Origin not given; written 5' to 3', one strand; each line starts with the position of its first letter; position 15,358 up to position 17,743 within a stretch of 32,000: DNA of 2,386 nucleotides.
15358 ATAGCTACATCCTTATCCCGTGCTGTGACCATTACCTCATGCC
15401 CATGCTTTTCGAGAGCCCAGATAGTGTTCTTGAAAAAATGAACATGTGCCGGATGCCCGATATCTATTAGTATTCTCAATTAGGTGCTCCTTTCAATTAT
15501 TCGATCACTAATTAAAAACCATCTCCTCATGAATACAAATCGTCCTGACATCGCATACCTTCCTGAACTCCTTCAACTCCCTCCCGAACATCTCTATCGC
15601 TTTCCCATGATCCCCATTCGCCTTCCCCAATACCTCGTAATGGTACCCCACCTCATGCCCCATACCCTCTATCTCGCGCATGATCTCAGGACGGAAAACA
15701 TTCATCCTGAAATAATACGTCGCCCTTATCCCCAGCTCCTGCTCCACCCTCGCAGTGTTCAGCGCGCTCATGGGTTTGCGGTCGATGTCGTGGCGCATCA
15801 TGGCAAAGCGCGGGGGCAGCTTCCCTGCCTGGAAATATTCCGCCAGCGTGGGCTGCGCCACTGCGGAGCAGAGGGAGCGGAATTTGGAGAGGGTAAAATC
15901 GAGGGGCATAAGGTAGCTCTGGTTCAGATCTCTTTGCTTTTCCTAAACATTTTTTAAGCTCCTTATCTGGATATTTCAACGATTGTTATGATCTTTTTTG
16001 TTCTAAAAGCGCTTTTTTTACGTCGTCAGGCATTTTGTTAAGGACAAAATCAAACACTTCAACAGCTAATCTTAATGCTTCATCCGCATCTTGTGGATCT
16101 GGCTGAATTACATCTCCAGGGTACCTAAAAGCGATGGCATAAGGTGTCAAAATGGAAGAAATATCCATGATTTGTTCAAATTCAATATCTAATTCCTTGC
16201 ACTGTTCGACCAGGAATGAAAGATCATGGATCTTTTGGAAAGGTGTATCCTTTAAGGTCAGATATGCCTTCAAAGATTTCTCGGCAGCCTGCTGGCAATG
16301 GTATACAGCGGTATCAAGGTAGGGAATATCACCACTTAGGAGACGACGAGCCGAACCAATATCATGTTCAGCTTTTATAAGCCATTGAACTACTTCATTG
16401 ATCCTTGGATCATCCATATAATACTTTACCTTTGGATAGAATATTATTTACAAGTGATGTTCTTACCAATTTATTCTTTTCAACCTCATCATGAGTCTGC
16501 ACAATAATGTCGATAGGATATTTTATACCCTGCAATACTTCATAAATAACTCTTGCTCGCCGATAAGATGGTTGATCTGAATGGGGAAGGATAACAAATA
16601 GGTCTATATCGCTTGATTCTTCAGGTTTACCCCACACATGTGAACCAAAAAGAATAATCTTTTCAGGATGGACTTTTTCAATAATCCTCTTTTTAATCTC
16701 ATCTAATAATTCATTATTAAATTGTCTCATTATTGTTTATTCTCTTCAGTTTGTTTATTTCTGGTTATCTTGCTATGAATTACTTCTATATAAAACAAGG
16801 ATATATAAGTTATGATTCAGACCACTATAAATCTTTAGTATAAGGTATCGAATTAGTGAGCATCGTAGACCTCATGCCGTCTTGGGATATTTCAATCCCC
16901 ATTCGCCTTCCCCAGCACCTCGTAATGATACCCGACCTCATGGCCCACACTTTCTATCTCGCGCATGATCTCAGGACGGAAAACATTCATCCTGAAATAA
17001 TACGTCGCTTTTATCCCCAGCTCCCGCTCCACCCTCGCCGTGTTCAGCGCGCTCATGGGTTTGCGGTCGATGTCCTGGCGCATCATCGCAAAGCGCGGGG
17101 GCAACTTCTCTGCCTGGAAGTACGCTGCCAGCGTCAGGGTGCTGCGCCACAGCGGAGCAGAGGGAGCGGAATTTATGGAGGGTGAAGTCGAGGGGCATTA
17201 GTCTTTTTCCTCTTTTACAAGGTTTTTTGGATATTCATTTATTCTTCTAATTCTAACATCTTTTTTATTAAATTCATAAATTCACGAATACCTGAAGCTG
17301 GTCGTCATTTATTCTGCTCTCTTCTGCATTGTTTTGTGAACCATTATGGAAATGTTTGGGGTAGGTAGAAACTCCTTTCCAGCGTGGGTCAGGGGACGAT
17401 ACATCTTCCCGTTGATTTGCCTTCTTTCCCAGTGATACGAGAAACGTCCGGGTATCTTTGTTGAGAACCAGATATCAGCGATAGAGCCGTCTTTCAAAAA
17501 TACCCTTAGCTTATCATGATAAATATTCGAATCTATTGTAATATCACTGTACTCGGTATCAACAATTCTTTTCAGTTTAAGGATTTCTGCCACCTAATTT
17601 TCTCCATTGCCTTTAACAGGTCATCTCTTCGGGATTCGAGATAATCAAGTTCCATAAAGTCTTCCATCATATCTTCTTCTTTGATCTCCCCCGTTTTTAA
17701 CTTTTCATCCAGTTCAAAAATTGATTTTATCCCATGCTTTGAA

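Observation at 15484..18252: Three nested 5' copies of one deacetylase gene alternating with toxin-antitoxin cassettes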

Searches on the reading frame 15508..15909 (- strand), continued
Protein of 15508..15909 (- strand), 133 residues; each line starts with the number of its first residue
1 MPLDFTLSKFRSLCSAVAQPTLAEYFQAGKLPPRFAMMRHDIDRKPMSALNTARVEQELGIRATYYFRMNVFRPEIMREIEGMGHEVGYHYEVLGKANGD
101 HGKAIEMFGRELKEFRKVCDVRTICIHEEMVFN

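Call 74: predict_structure(alignment_id=A6)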
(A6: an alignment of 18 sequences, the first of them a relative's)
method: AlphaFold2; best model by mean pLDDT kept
length: 226 residues; sequences in the alignment: 18
mean_pLDDT: 69.4   pTM: 0.71
mean pLDDT of the five models: 69.4, 69.1, 64.0, 63.5, 60.2
residues with pLDDT >= 90: 33; 70-90: 84; 50-70: 71; < 50: 38
segments of 3 or more residues with pLDDT < 50: 1-8, 150-169, 199-205
pLDDT, mean of each block of 10 residues (from residue 1): 43 76 79 79 87 92 91 84 89 93 77 64 75 63 58 40 42 62 72 65 50 54 54
secondary structure, 60 per line:
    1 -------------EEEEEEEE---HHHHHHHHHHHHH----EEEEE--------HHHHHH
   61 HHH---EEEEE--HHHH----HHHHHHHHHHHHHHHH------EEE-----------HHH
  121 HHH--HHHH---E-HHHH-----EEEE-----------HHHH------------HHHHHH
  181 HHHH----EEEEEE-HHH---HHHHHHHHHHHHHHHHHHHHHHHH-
elements in order: E14-21 H25-37 E42-46 H55-63 E67-71 H74-77 H82-97 E104-106 H118-123 H126-129 H135-138 E144-147 H159-162 H175-184 E189-194 H202-225

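Call 78: fold_search(model_id=the predicted structure, library=pdb)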
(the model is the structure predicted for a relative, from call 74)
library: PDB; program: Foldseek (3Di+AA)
matches with E <= 10: 1654; with E <= 0.001: 13
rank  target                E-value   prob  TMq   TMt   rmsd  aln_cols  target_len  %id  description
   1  2vyo                  2.3e-05  1.00  0.56  0.61   6.4       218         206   10  Chitin deacetylase family member from Encephalitozoon cuniculi (released 2008-08-12)
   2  6hm9                  6.6e-05  1.00  0.51  0.43   8.5       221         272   13  Crystal structure of a BA3943 mutant,a CE4 family pseudoenzyme with restored enzymatic activity. (released 2019-10-09)
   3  6h8l_B                1.7e-04  1.00  0.45  0.48   8.3       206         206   13  Structure of peptidoglycan deacetylase PdaC from Bacillus subtilis (released 2019-11-13)
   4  6h8n_A                1.8e-04  1.00  0.42  0.46  15.1       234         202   11  Structure of peptidoglycan deacetylase PdaC from Bacillus subtilis - mutant D285S (released 2019-11-13)
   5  7ax7                  2.1e-04  1.00  0.46  0.50   7.9       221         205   12  Crystal structure of the Xyl-CE4 domain of a multidomain xylanase from the hindgut metagenome of Trinervitermes trinervo (released 2020-11-18)
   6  6h8l_A                2.1e-04  1.00  0.42  0.46   8.1       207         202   14  Structure of peptidoglycan deacetylase PdaC from Bacillus subtilis (released 2019-11-13)
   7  6h8n_B                3.4e-04  1.00  0.43  0.47   8.4       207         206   12  Structure of peptidoglycan deacetylase PdaC from Bacillus subtilis - mutant D285S (released 2019-11-13)
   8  4m1b_A                4.4e-04  1.00  0.45  0.50   6.3       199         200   16  Structural Determination of BA0150, a Polysaccharide Deacetylase from Bacillus anthracis (released 2014-02-12)
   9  7fbw                  6.8e-04  1.00  0.48  0.57   6.3       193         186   14  Acetylxylan esterase from Caldanaerobacter subterraneus subsp. tengcongensis (released 2021-10-27)
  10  6hpa                  7.3e-04  1.00  0.52  0.44   8.4       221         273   12  Crystal structure of a BA3943 mutant,a CE4 family pseudoenzyme (released 2019-10-09)
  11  7bkf                  8.8e-04  1.00  0.51  0.42   8.5       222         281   12  Crystal structure of WT BA3943, a CE4 family pseudoenzyme from Bacillus Anthracis (released 2021-05-19)
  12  2c1i                  8.8e-04  1.00  0.43  0.27   9.7       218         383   15  Structure of Streptococcus pneumoniae peptidoglycan deacetylase (SpPgdA) D 275 N Mutant. (released 2005-09-20)
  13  2w3z                  9.4e-04  1.00  0.47  0.45   8.6       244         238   12  Structure of a Streptococcus mutans CE4 esterase (released 2008-12-02)
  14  7bly                  1.4e-03  1.00  0.49  0.51   8.6       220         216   19  Structure of the chitin deacetylase AngCDA from Aspergillus niger (released 2021-09-22)
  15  3rxz_B                1.8e-03  1.00  0.50  0.41   9.0       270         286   12  Crystal structure of putative polysaccharide deacetylase from Mycobacterium smegmatis (released 2011-06-22)
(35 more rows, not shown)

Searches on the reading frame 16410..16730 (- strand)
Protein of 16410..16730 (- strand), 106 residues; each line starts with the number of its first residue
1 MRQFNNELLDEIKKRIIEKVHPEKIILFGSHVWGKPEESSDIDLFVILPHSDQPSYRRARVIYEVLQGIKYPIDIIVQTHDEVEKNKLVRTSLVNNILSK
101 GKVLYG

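Call 9: search_protein_families(library=pfam, proteins=[window:16410-16730:-], max_evalue=0.01)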
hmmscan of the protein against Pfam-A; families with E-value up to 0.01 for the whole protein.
window:16410-16730:- (106 aa): 3 families
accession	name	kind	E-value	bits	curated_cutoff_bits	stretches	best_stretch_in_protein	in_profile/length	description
PF01909.29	NTP_transf_2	-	1.5e-12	48.1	21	1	9-102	1-91/93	Nucleotidyltransferase domain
PF18765.7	Polbeta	-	2.7e-11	43.9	26.9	1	11-105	2-88/93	Polymerase beta, Nucleotidyltransferase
PF22600.2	MTPAP-like_central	-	9.5e-05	22.9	27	1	7-62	24-79/139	Poly(A) RNA polymerase, mitochondrial-like, central palm domain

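Call 37: search_protein_families(library=ncbifam, proteins=[window:16410-16730:-], max_evalue=0.01)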
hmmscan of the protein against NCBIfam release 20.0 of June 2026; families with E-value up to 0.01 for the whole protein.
window:16410-16730:- (106 aa): 3 families
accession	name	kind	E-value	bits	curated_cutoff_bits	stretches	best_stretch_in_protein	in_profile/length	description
NF047752.1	MntA_antitoxin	equivalog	5.5e-09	35.9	60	1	19-105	4-81/106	type VII toxin-antitoxin system MntA family adenylyltransferase antitoxin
NF051895.1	anti_phage_HalB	equivalog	0.0008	19.1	190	1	25-60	2-37/211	anti-phage Hailong system nucleotidyltransferase HalB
NF010309.0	PRK13746.1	subfamily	0.0064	15.8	193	1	23-71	29-76/263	aminoglycoside adenylyltransferase family protein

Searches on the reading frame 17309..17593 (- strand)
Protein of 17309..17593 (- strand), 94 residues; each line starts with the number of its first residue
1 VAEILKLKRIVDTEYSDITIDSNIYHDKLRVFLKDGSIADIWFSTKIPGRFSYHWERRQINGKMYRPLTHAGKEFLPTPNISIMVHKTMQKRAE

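Call 9: search_protein_families(library=pfam, proteins=[window:17309-17593:-], max_evalue=0.01)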
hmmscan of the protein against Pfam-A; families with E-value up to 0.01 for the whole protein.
window:17309-17593:- (94 aa): 0 families

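Call 37: search_protein_families(library=ncbifam, proteins=[window:17309-17593:-], max_evalue=0.01)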
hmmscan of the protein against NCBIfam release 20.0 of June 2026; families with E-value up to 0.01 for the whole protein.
window:17309-17593:- (94 aa): 0 families

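Call 47: search_protein_families(library=pfam, max_evalue=0.05, proteins=[window:17312-17593:-])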
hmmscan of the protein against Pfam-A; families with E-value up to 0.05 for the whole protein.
seq(94 aa): 0 families

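Call 51: find_homologous_proteins(query=window:17309-17593:-)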
Query window:17309-17593:- (94 aa): 48 proteins with E <= 0.001 among 48 candidates.
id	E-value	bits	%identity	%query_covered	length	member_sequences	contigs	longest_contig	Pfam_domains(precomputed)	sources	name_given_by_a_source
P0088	2.1e-57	209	100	100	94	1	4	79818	-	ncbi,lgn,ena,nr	ncbi:MAG: hypothetical protein O8C66_08930 [Candidatus Methanoperedens sp.]|nr:hypothetical protein 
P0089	1.1e-33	133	92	70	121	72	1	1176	PF20126.5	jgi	-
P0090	1.1e-31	126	89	70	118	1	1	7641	PF20126.5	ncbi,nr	ncbi:MAG: DUF6516 family protein [Candidatus Methanoperedens sp.]|nr:DUF6516 family protein [Candida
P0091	6.0e-31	124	83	70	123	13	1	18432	PF20126.5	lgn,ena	-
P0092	1.3e-29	120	82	70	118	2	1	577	PF20126.5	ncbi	-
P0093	1.5e-29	119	61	100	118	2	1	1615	PF20126.5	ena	-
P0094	1.8e-29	119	82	70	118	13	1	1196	PF20126.5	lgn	-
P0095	1.6e-28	116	61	99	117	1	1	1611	PF20126.5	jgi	jgi:hypothetical protein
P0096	1.7e-28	116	80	70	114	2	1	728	PF20126.5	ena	-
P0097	1.8e-28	116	80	70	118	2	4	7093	PF20126.5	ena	-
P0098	1.9e-28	116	80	70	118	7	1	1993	PF20126.5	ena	-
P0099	3.5e-28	115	79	70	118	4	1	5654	PF20126.5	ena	-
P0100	5.6e-28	114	79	70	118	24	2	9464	PF20126.5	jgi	jgi:hypothetical protein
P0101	2.0e-27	113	77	70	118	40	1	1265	PF20126.5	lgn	-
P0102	3.8e-27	112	77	70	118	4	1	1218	PF20126.5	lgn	-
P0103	2.9e-26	109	60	95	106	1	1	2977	PF20126.5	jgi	jgi:hypothetical protein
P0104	6.0e-26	108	73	70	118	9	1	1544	PF20126.5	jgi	-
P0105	7.1e-26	108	74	70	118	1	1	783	PF20126.5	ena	-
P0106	1.6e-25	107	74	70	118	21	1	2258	PF20126.5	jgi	-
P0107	3.4e-25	105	54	100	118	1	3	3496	PF20126.5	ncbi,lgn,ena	-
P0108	5.4e-25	105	73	70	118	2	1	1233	PF20126.5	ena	-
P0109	7.1e-25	104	72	65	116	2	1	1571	PF20126.5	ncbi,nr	ncbi:MAG: hypothetical protein DDT31_01981 [Syntrophomonadaceae bacterium]|nr:hypothetical protein [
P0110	1.5e-24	103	73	70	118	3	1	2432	PF20126.5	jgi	-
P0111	4.6e-24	102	70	70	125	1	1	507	PF20126.5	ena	-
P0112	6.8e-24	101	52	100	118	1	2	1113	PF20126.5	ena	-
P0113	7.7e-24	101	73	70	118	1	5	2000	PF20126.5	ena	-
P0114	1.0e-23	101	65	70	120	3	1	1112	PF20126.5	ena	-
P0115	1.2e-23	100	70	70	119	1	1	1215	PF20126.5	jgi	-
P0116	1.3e-23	100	52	100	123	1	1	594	PF20126.5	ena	-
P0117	1.6e-23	100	52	100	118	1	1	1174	PF20126.5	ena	-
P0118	2.9e-23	99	49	99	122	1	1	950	PF20126.5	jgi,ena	-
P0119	3.2e-23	99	68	70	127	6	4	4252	PF20126.5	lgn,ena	-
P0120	5.6e-23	98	65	70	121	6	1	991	PF20126.5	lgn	-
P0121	1.6e-22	97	64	70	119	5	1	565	PF20126.5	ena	-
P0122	1.7e-22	97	67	70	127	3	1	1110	PF20126.5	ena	-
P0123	2.3e-22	96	67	65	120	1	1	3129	PF20126.5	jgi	-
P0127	2.7e-20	90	62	70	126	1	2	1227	PF20126.5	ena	-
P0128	5.9e-20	89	62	70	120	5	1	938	PF20126.5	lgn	-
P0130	2.5e-18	83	59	70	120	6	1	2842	PF20126.5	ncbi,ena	-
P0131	1.8e-17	81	62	70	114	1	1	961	PF20126.5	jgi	-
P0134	2.5e-13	67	84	39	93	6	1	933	PF20126.5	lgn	-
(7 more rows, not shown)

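Call 53: find_encoding_contigs(protein=P0088, flank=6000, max_places=6)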
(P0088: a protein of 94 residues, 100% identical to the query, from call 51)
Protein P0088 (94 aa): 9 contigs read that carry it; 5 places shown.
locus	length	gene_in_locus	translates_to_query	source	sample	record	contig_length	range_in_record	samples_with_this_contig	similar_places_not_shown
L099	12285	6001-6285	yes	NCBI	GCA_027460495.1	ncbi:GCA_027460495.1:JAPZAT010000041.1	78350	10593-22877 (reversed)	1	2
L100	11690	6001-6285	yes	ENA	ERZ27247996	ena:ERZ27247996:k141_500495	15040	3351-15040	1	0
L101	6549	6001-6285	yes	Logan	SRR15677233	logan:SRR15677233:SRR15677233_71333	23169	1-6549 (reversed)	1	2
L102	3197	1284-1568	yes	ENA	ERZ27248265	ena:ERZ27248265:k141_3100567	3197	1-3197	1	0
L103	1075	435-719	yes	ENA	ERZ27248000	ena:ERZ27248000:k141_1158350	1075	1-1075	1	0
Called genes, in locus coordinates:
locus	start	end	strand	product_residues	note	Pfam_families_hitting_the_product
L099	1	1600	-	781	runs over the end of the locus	PF16640:Big_3_5 (faint), PF19077:Big_13 (faint), PF17957:Big_7 (faint), PF09134:Invasin_D3 (faint), PF13620:CarboxypepD_reg (faint), PF13715:CarbopepD_reg_2 (faint)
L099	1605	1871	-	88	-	PF26161:DUF8044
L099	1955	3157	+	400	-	PF12704:MacB_PCD, PF02687:FtsX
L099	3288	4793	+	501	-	PF00535:Glycos_transf_2, PF13641:Glyco_tranf_2_3 (faint), PF00535:Glycos_transf_2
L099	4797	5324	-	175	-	PF04307:YdjM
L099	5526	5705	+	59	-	-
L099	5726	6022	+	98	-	PF27273:MJ0235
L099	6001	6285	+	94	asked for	-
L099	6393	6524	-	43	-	-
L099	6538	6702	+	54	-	-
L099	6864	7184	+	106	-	PF01909:NTP_transf_2, PF18765:Polbeta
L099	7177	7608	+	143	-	PF05168:HEPN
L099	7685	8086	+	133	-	-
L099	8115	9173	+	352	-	PF04007:DUF354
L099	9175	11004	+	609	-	PF13522:GATase_6, PF13537:GATase_7, PF00733:Asn_synthase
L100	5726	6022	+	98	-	PF27273:MJ0235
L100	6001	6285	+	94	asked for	-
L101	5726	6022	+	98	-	PF27273:MJ0235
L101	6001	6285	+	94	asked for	-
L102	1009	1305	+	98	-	PF27273:MJ0235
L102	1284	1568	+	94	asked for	-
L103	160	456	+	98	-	PF27273:MJ0235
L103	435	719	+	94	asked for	-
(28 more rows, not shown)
